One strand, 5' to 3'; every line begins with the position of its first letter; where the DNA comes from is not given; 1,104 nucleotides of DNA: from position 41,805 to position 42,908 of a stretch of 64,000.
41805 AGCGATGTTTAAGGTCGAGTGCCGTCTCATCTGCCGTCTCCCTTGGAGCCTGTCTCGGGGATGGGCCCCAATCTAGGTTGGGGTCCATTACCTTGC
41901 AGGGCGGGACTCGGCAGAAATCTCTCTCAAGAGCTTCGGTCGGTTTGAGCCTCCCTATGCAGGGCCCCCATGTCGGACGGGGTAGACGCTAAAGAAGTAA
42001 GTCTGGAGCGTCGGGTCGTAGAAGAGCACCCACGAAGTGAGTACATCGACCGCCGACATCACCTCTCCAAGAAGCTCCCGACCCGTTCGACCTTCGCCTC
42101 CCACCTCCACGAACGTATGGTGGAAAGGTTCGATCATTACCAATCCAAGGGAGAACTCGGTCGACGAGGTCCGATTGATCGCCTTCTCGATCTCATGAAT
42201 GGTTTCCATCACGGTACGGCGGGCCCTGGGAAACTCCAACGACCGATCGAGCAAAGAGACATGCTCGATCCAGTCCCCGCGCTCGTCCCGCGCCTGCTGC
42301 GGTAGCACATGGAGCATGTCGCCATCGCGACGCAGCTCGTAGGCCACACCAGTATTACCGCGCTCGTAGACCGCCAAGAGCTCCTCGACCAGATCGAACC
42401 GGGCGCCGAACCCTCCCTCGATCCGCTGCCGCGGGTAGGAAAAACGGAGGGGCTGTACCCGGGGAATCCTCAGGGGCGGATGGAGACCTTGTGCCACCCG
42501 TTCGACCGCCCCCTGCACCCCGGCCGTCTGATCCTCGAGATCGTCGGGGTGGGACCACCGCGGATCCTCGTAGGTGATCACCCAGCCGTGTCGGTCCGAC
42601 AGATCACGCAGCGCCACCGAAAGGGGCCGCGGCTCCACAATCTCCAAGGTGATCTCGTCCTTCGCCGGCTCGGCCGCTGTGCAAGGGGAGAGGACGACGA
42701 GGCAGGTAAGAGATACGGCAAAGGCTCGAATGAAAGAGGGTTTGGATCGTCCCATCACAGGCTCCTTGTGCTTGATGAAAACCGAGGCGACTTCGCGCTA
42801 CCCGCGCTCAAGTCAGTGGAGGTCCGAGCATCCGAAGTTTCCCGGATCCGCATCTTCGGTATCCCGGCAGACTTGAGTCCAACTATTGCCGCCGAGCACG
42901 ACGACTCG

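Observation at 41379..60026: Candidate new system: tandem giant Cys-rich surface protein + cognate secreted partner cassettes beside an ECF/anti-sigma pair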

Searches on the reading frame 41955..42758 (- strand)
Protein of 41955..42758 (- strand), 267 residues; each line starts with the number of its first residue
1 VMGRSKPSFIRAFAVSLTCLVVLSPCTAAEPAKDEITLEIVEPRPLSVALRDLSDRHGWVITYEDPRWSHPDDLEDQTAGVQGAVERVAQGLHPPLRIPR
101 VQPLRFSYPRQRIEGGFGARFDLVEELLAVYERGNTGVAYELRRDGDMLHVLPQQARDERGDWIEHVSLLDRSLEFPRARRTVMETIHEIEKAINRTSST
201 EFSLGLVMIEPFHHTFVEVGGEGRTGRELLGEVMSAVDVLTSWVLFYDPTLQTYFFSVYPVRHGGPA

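Call 4: search_protein_families(library=pfam, proteins=[window:41955-42758:-], max_evalue=0.01)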
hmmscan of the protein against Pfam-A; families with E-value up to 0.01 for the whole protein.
window:41955-42758:- (267 aa): 0 families

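Call 5: search_protein_families(library=ncbifam, proteins=[window:41955-42758:-], max_evalue=0.01)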
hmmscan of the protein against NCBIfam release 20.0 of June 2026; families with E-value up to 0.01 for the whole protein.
window:41955-42758:- (267 aa): 0 families

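Call 9: find_homologous_proteins(query=window:41955-42758:-, max_evalue=0.001)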
Query window:41955-42758:- (267 aa): 1 proteins with E <= 0.001 among 1203 candidates.
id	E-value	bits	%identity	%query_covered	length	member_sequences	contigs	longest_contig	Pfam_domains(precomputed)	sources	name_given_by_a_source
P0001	1.4e-172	590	98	100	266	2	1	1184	-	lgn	-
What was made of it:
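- Tried and rejected: Word-indexed protein search with partner 1 returned only a near-identical copy (call 9).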

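Call 16: search_solved_structures(query=A1, max_evalue=10)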
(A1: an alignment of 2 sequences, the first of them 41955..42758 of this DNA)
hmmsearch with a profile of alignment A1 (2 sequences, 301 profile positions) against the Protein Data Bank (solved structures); distinct sequences matched with E-value up to 10: 2.
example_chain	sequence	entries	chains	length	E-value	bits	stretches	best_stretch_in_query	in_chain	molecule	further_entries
6rxs_A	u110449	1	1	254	1.5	11.1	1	96-175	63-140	NAD-dependent protein deacylase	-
8oui_A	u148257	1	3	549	3.2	10.1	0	212-261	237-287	Neutral amino acid transporter B(0)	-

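Call 19: search_protein_representatives(alignment_id=A1)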
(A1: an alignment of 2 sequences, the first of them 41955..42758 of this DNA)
Query: 2 sequences, 301 profile positions. Proteins with E-value up to 0.001 (for the whole library): 2272; up to 1e-10: 1456; up to 1e-30: 300. The best 150 are listed.
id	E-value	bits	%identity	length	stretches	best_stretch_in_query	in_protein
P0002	2.9e-163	558.6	-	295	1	2-300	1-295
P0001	3.7e-143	492.6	-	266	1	9-273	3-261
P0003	1.2e-58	215.1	-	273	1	33-274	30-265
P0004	8.6e-54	199.2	-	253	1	33-270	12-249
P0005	9.3e-53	195.8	-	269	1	34-272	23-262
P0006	1.1e-52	195.5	-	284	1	21-274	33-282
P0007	7.4e-52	192.8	-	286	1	14-270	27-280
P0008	3.9e-49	183.9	-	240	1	44-273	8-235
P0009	6.9e-49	183.1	-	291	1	33-270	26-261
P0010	7.7e-49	182.9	-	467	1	49-277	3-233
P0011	1.4e-48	182.0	-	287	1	43-289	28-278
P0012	7.4e-48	179.7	-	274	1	42-272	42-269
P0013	1.2e-47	178.9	-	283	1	25-271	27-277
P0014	3.0e-47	177.7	-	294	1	17-271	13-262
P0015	4.1e-47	177.2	-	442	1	51-262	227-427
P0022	4.9e-45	170.4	-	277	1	21-272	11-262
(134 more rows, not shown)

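Call 26: find_related_loci(query=A3, collection=genome_contigs, flank=10000)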
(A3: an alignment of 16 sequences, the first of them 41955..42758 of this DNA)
Query A3 (267 aa) in genome_contigs; peptide patterns used: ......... (x = any residue, [..] = any of these).
45 stretches matched a pattern; 25 encode a relative of the query (tblastn E <= 1e-3); 25 distinct loci.
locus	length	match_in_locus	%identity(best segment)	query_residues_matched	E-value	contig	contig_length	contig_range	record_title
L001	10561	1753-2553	25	3-259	1e-31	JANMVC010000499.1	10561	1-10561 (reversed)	MAG: Pyrinomonadaceae bacterium isolate SOY_1_B_metabat.116 SOY_1_B_k141_1625863, whole genome shotgun sequence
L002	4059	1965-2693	28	21-261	5e-31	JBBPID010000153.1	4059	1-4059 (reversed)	MAG: Acidobacteriota bacterium isolate BPF5-02-03_bin_1 NODE_978_length_4059_cov_9.627373, whole genome shotgun sequence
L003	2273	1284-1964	28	32-259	1e-30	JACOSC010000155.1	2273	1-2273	MAG: Acidobacteria bacterium isolate NC_groundwater_8_Pr7_B-0.1um_54_23 FFV18_Bp1_scaffold_408193, whole genome shotgun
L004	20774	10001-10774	27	10-262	4e-29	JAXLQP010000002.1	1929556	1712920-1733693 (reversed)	MAG: Blastocatellia bacterium isolate STL-ACI6 C1.198.fa-2, whole genome shotgun sequence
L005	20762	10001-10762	27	10-261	7e-28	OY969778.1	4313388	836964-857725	MAG: uncultured proteobacterium isolate MFD09671.bin.2.31 genome assembly, chromosome: 1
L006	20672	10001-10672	29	34-267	4e-28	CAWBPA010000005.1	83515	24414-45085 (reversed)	MAG: Vicinamibacterales bacterium isolate MFD00962.bin.2.188 genome assembly, contig: contig_129213, whole genome shotgu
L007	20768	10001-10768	28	10-262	5e-27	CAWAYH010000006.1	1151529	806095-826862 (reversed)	MAG: uncultured Acidobacteriota bacterium isolate MFD06229.bin.2.115 genome assembly, contig: contig_18165, whole genome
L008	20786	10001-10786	29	1-258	1e-25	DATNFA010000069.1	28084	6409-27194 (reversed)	MAG TPA_asm: Steroidobacteraceae bacterium isolate SMAG_U11282 k141_2979632, whole genome shotgun sequence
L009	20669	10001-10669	29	16-249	7e-26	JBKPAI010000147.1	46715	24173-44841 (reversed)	MAG: Acidobacteriota bacterium isolate GB_HAYS_MAG_00009 GB_HAYS_000001590755, whole genome shotgun sequence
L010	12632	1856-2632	27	5-261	2e-25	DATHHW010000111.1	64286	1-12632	MAG TPA_asm: Pyrinomonadaceae bacterium isolate SMAG_U12510 k141_253893, whole genome shotgun sequence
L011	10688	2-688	28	35-261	3e-28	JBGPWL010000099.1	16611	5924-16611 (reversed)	MAG: Pyrinomonadaceae bacterium isolate OBJ1_062018_090_65 k141_540330_length_16611_cov_20.0000, whole genome shotgun se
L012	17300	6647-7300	28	38-259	2e-22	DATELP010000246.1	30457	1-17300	MAG TPA_asm: Pyrinomonadaceae bacterium isolate SMAG_U8919 k141_1274072, whole genome shotgun sequence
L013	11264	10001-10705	27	16-249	8e-22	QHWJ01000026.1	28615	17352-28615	MAG: Acidobacteria bacterium isolate gp6 AA46 14_0929_02_40cm_scaffold_7305_e_197.2_curated, whole genome shotgun sequen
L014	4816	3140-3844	27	16-249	7e-22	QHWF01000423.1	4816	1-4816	MAG: Acidobacteria bacterium isolate gp6 AA50 14_1009_16_40cm_scaffold_74692_curated, whole genome shotgun sequence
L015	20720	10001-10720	27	20-261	3e-21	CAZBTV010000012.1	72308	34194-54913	MAG TPA_asm: uncultured Steroidobacteraceae bacterium isolate SRP272529_co1_105 genome assembly, contig: NODE_351_length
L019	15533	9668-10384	24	30-264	1e-16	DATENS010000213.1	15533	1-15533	MAG TPA_asm: Pyrinomonadaceae bacterium isolate SMAG_U8975 k141_2268061, whole genome shotgun sequence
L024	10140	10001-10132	48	35-78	4e-9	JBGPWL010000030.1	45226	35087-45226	MAG: Pyrinomonadaceae bacterium isolate OBJ1_062018_090_65 k141_2368411_length_45226_cov_19.2859, whole genome shotgun s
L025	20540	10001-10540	25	6-199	2e-8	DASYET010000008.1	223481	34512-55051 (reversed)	MAG TPA_asm: Bryobacteraceae bacterium isolate SMAG_U4994 k141_1617620, whole genome shotgun sequence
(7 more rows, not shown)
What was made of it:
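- Tried and rejected: It was repeated with a 16-sequence subset (call 26).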

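Call 30: predict_structure(alignment_id=A2)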
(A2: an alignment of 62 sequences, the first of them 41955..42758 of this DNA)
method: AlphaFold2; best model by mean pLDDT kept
length: 267 residues; sequences in the alignment: 62
mean_pLDDT: 90.5   pTM: 0.84
mean pLDDT of the five models: 90.5, 89.9, 89.4, 89.3, 88.9
residues with pLDDT >= 90: 211; 70-90: 24; 50-70: 28; < 50: 4
segments of 3 or more residues with pLDDT < 50: none
pLDDT, mean of each block of 10 residues (from residue 1): 50 59 64 89 98 97 98 94 78 91 97 93 98 93 97 98 97 98 98 97 96 97 98 96 97 98 73
secondary structure, 60 per line:
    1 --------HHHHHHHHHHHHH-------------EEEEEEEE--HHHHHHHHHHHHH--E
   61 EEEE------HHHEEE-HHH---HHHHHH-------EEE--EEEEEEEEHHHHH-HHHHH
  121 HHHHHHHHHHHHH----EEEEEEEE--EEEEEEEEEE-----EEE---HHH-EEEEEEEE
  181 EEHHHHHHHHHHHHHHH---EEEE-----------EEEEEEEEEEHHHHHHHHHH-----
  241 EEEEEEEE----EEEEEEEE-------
elements in order: H9-21 E35-42 H45-57 E60-64 E74-76 H84-89 E97-99 E102-109 H110-114 H116-133 E138-145 E148-157 E163-165 E173-182 H183-197 E201-204 E216-225 H226-235 E241-248 E253-260

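Call 34: fold_search(model_id=the predicted structure, library=pdb)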
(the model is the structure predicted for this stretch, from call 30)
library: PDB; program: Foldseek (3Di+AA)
matches with E <= 10: 211; with E <= 0.001: 0
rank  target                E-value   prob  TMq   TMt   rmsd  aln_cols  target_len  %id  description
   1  6x62_Ad               1.4e-02  0.99  0.24  0.41   4.3        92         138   13  Legionella pneumophila Dot T4SS OMC (released 2020-09-30)
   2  7mud_AD               1.5e-02  0.99  0.23  0.40   4.4        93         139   14  Legionella pneumophila Dot/Icm T4SS OMC (released 2021-10-06)
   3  7mud_Ad               1.9e-02  0.99  0.24  0.42   4.3        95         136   14  Legionella pneumophila Dot/Icm T4SS OMC (released 2021-10-06)
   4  7muc_Ad               2.1e-02  0.99  0.24  0.42   4.3        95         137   14  Legionella pneumophila Dot/Icm T4SS C1 Reconstruction (released 2021-10-06)
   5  6x62_AD               3.6e-02  0.97  0.23  0.41   4.5        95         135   15  Legionella pneumophila Dot T4SS OMC (released 2020-09-30)
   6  3ady                  4.4e-02  0.98  0.22  0.49   4.2        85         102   14  Crystal structure of DotD from Legionella (released 2010-11-03)
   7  7muc_AD               5.3e-02  0.96  0.23  0.39   4.4        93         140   14  Legionella pneumophila Dot/Icm T4SS C1 Reconstruction (released 2021-10-06)
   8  2qdf                  2.4e-01  0.07  0.13  0.12  13.7       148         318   11  Structure of N-terminal domain of E. Coli YaeT (released 2007-09-04)
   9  1wru                  2.9e-01  0.47  0.24  0.21  11.5       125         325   13  Structure of central hub elucidated by X-ray analysis of gene product 44; baseplate component of bacteriophage Mu (released 2005-09-20)
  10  2v9h_MODEL_1_A        2.9e-01  0.10  0.14  0.23  13.3       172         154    9  Solution Structure of an Escherichia coli YaeT tandem POTRA domain (released 2008-05-06)
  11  6hwh_O                4.8e-01  0.08  0.10  0.18  17.0       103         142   13  Structure of a functional obligate respiratory supercomplex from Mycobacterium smegmatis (released 2018-11-07)
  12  4jav_A                5.1e-01  0.07  0.11  0.12  11.9        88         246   19  Structural basis of a rationally rewired protein-protein interface (HK853wt and RR468mutant V13P, L14I, I17M and N21V) (released 2013-09-04)
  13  9ki1_G                5.4e-01  0.33  0.24  0.18  11.2       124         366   11  Baseplate structure of Escherichia phage Mu (released 2025-02-12)
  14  8hcr_J                6.5e-01  0.06  0.10  0.19  15.4       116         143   13  Cryo-EM structure of the Mycobacterium tuberculosis cytochrome bcc:aa3 supercomplex and a novel inhibitor targeting su (released 2023-05-03)
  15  6p8t_C                6.9e-01  0.03  0.11  0.10  16.7       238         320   10  Acinetobacter baumannii tRNA synthetase in complex with compound 1 (released 2020-11-18)
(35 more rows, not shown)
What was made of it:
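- The partner has an N0-like module (call 34).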

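Call 53: search_protein_families(library=pfam, proteins=[L003:199-1062:+, L004:7670-9595:+, L007:8958-9935:+, L010:752-1717:+, L024:7431-9587:+, L019:5169-6773:+, L002:59-1090:+, L002:1101-1670:+, L001:530-1174:+, L025:8998-9861:+], max_evalue=0.01)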
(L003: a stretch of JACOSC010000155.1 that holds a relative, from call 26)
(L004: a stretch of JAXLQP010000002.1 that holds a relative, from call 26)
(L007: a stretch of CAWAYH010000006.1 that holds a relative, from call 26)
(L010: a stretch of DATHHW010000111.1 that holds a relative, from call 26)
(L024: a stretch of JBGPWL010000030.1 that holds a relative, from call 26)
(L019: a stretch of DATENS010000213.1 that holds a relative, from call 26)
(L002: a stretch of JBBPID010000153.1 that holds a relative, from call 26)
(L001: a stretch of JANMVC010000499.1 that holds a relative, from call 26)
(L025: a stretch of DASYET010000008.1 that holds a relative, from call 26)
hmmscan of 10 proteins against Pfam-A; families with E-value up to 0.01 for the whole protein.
L003:199-1062:+ (288 aa): 0 families

L004:7670-9595:+ (642 aa): 0 families

L007:8958-9935:+ (326 aa): 0 families

L010:752-1717:+ (322 aa): 0 families

L024:7431-9587:+ (719 aa): 1 family
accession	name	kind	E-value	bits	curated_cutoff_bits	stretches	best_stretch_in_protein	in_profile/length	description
PF01833.30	TIG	-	2.8e-08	34.1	20.9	1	484-566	1-83/84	IPT/TIG domain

L019:5169-6773:+ (535 aa): 0 families

L002:59-1090:+ (344 aa): 0 families

L002:1101-1670:+ (190 aa): 0 families

L001:530-1174:+ (215 aa): 0 families

L025:8998-9861:+ (288 aa): 0 families

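Call 61: find_related_loci(query=A8, collection=metagenome_contigs, flank=6000)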
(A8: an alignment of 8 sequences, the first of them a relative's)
Query A8 (162 aa) in metagenome_contigs; peptide patterns used: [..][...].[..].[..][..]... (x = any residue, [..] = any of these).
81 stretches matched a pattern; 37 encode a relative of the query (tblastn E <= 1e-3); 37 distinct loci.
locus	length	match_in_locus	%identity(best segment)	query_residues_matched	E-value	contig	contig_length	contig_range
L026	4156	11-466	52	4-162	4e-48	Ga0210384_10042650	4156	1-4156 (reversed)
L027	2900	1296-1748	53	5-162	5e-48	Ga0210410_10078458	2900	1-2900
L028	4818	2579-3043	53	4-162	4e-47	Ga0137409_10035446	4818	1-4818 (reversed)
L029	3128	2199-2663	48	7-162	3e-43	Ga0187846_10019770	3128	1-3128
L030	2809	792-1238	50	8-159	3e-41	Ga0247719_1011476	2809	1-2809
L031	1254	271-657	55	31-162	2e-41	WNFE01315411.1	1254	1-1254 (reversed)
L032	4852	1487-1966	48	3-162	7e-38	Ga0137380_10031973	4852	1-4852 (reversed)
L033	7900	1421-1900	48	3-162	7e-38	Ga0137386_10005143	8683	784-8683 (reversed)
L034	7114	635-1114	48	3-162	7e-38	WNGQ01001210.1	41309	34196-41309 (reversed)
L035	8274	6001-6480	48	3-162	7e-38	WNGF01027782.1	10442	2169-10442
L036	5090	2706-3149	44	12-162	2e-35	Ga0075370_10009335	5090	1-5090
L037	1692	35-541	43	1-162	2e-35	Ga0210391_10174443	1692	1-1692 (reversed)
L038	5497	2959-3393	44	10-162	2e-34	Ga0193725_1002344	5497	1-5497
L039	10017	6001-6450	45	5-154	6e-32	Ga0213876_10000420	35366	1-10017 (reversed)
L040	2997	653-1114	43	11-162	9e-32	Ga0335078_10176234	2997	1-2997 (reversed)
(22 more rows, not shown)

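Call 65: search_solved_structures(query=A2, max_evalue=10)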
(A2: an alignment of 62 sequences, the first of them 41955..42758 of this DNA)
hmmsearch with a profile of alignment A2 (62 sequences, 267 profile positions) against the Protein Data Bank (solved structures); distinct sequences matched with E-value up to 10: 9.
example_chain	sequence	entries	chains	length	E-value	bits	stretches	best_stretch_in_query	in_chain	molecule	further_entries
9xzy_H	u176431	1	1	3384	0.0018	20.8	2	80-157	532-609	GATOR1 complex protein DEPDC5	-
9hn8_A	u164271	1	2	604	1.4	11.4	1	15-66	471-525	1-deoxy-D-xylulose-5-phosphate synthase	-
8ogh_A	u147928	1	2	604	1.4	11.4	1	15-66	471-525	1-deoxy-D-xylulose-5-phosphate synthase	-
7a9h_AAA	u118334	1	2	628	1.5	11.3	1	15-66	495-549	1-deoxy-D-xylulose-5-phosphate synthase,1-deoxy-D-xylulose-5-phosphate synthase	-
7t3b_A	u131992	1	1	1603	1.6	11.2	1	80-157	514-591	GATOR complex protein DEPDC5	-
6ces_D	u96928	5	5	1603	1.6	11.2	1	80-157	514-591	GATOR complex protein DEPDC5 | GATOR1 complex protein DEPDC5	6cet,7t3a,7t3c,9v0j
8fw5_A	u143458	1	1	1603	1.6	11.2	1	80-157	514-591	GATOR complex protein DEPDC5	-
7a9g_AAA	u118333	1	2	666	1.6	11.2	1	15-66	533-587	1-deoxy-D-xylulose-5-phosphate synthase,1-deoxy-D-xylulose-5-phosphate synthase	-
9o5a_B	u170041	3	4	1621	1.6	11.2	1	80-157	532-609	GATOR1 complex protein DEPDC5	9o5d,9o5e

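Call 84: list_cluster_members(proteins=[P0003, P0004, P0005, P0006, P0009, P0013, P0022, P0151, P0152, P0154])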
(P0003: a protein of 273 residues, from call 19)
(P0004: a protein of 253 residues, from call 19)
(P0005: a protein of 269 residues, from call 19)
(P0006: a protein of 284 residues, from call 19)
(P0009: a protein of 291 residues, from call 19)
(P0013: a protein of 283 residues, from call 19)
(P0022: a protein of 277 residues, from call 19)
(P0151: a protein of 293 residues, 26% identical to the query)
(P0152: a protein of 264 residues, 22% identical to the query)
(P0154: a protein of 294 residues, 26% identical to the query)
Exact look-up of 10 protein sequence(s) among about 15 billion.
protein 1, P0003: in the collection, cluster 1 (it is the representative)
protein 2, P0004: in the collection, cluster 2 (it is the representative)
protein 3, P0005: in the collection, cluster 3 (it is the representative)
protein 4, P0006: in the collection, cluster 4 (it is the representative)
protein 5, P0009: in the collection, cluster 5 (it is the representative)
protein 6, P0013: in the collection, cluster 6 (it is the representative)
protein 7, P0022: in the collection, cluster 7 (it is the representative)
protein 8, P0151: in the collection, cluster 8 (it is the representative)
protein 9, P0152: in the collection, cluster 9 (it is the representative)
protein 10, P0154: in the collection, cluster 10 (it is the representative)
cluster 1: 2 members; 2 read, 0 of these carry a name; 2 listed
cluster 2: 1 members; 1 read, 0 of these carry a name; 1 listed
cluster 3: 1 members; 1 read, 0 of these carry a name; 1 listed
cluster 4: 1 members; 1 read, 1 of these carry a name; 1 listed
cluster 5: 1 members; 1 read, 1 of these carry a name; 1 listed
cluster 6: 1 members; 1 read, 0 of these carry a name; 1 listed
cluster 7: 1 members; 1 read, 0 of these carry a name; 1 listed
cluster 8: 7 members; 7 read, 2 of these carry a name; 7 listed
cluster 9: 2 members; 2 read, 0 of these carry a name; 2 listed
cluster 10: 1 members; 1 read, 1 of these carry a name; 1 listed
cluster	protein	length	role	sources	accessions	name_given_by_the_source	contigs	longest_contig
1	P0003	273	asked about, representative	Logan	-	-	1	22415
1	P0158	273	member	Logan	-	-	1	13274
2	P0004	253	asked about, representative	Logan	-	-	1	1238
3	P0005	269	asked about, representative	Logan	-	-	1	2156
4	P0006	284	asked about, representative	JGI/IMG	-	hypothetical protein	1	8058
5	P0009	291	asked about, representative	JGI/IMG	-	hypothetical protein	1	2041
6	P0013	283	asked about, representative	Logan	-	-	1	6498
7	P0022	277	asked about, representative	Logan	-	-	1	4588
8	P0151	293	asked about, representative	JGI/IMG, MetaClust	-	\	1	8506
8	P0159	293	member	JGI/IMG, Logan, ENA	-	hypothetical protein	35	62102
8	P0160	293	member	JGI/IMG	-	-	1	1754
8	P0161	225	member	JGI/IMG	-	-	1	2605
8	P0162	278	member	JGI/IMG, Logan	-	-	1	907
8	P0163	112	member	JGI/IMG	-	-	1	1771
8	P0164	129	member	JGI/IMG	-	-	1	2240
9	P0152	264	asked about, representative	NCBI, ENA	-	-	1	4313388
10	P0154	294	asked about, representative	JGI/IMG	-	hypothetical protein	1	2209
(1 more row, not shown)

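Call 85: find_encoding_contigs(protein=P0003, flank=10000, max_places=4)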
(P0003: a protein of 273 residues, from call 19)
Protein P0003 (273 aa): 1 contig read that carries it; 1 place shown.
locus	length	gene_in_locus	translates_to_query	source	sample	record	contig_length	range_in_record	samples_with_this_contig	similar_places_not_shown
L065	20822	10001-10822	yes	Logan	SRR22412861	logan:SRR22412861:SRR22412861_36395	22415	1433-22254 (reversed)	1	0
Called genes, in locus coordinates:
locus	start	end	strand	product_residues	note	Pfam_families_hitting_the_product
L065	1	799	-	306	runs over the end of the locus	PF21686:LigD_Prim-Pol, PF01896:DNA_primase_S (weak)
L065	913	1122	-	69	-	-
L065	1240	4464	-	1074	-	PF13575:DUF4135, PF05147:LANC_like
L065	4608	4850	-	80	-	-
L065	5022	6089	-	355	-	-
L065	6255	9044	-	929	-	PF00069:Pkinase, PF07714:PK_Tyr_Ser-Thr, PF13424:TPR_12, PF13424:TPR_12, PF24885:TPR_NPHP3, PF13374:TPR_10, PF13424:TPR_12, PF17874:TPR_MalT, +14 more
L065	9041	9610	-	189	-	PF07638:Sigma70_ECF, PF08281:Sigma70_r4_2 (weak)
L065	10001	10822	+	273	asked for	-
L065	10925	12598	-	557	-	PF16697:Yop-YscD_cpl, PF00498:FHA, PF01590:GAF, PF13185:GAF_2, PF13492:GAF_3 (weak), PF00211:Guanylate_cyc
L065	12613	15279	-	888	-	PF14827:dCache_3, PF03109:ABC1 (faint), PF00672:HAMP, PF00069:Pkinase, PF07714:PK_Tyr_Ser-Thr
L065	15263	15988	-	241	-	-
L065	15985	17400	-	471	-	-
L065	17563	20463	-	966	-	PF00690:Cation_ATPase_N, PF00122:E1-E2_ATPase, PF13246:Cation_ATPase, PF00702:Hydrolase, PF12710:HAD (weak), PF00689:Cation_ATPase_C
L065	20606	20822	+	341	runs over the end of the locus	PF00582:Usp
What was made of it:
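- The closest partner homologue, P0003, also lies divergently from an ECF sigma (call 85).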
